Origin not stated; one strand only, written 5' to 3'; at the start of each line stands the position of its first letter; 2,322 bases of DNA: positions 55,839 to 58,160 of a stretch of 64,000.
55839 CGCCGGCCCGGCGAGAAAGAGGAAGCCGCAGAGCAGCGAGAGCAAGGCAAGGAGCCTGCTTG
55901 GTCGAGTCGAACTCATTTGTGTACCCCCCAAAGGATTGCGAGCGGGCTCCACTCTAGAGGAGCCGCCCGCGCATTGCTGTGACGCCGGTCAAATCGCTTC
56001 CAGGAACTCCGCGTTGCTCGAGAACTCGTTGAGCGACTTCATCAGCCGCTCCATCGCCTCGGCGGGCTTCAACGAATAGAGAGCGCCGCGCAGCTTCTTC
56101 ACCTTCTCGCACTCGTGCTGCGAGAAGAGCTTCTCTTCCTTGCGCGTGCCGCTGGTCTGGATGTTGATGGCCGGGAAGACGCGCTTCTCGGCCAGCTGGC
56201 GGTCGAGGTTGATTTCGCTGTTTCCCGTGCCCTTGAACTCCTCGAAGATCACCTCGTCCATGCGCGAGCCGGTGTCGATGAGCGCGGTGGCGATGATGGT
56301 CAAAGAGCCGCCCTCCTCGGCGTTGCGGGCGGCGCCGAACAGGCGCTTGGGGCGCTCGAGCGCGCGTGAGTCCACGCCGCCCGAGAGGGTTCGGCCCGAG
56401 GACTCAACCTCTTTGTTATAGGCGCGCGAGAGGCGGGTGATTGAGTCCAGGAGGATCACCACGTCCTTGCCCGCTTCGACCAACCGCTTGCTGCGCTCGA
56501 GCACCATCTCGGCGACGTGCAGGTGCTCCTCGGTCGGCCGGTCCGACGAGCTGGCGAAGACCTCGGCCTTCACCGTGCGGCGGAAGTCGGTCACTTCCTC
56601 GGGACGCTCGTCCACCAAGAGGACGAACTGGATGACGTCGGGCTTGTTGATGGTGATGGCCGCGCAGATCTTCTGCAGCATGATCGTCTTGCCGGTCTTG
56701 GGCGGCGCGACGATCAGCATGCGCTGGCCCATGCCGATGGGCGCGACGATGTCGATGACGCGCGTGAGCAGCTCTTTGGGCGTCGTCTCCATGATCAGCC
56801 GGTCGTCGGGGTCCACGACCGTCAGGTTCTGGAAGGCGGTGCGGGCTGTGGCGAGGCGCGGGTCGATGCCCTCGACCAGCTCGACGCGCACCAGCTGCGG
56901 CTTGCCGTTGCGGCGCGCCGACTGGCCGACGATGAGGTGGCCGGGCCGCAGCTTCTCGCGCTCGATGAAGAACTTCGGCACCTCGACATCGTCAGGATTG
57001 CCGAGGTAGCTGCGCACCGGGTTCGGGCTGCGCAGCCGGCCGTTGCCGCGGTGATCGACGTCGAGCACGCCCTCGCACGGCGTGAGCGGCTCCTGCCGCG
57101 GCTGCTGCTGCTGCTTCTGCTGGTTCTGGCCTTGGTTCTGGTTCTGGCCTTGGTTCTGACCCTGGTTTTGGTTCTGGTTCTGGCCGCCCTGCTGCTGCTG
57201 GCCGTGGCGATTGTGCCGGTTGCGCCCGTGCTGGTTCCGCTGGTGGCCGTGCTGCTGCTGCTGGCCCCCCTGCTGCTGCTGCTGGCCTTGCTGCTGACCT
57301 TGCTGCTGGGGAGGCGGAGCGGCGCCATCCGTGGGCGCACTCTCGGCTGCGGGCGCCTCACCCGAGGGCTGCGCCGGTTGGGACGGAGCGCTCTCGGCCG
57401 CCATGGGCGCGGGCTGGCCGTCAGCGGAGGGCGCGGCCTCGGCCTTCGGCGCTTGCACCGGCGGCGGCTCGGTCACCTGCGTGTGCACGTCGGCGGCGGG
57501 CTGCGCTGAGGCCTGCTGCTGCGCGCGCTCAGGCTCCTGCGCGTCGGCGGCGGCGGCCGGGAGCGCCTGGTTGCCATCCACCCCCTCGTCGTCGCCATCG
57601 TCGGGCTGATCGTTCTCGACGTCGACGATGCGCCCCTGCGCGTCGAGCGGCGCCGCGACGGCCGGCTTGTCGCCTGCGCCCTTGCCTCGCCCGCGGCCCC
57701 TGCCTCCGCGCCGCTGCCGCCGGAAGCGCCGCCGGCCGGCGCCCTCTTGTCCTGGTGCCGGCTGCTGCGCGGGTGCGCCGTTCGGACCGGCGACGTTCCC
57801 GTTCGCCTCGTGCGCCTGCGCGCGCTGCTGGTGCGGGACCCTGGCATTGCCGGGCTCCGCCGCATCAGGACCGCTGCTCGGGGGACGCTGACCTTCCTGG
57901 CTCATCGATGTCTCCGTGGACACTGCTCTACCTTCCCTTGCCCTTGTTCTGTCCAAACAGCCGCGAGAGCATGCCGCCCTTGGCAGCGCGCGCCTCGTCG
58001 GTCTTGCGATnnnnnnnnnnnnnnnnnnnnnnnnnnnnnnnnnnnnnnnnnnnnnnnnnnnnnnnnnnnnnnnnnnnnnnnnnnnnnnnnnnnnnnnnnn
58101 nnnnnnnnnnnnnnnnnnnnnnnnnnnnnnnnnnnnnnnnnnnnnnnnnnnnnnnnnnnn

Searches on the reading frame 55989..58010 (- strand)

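Call 32: search_protein_families(library=pfam, proteins=[window:55989-58010:-], max_evalue=0.001)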
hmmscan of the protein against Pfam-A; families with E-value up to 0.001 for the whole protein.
window:55989-58010:- (673 aa): 2 families
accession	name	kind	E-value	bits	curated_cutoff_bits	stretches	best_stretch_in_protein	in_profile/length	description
PF00006.31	ATP-synt_ab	-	4.7e-25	88.9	29.5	1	417-620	3-211/213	ATP synthase alpha/beta family, nucleotide-binding domain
PF07497.18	Rho_RNA_bind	-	3e-07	30.6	27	1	313-384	2-72/73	Rho termination factor, RNA-binding domain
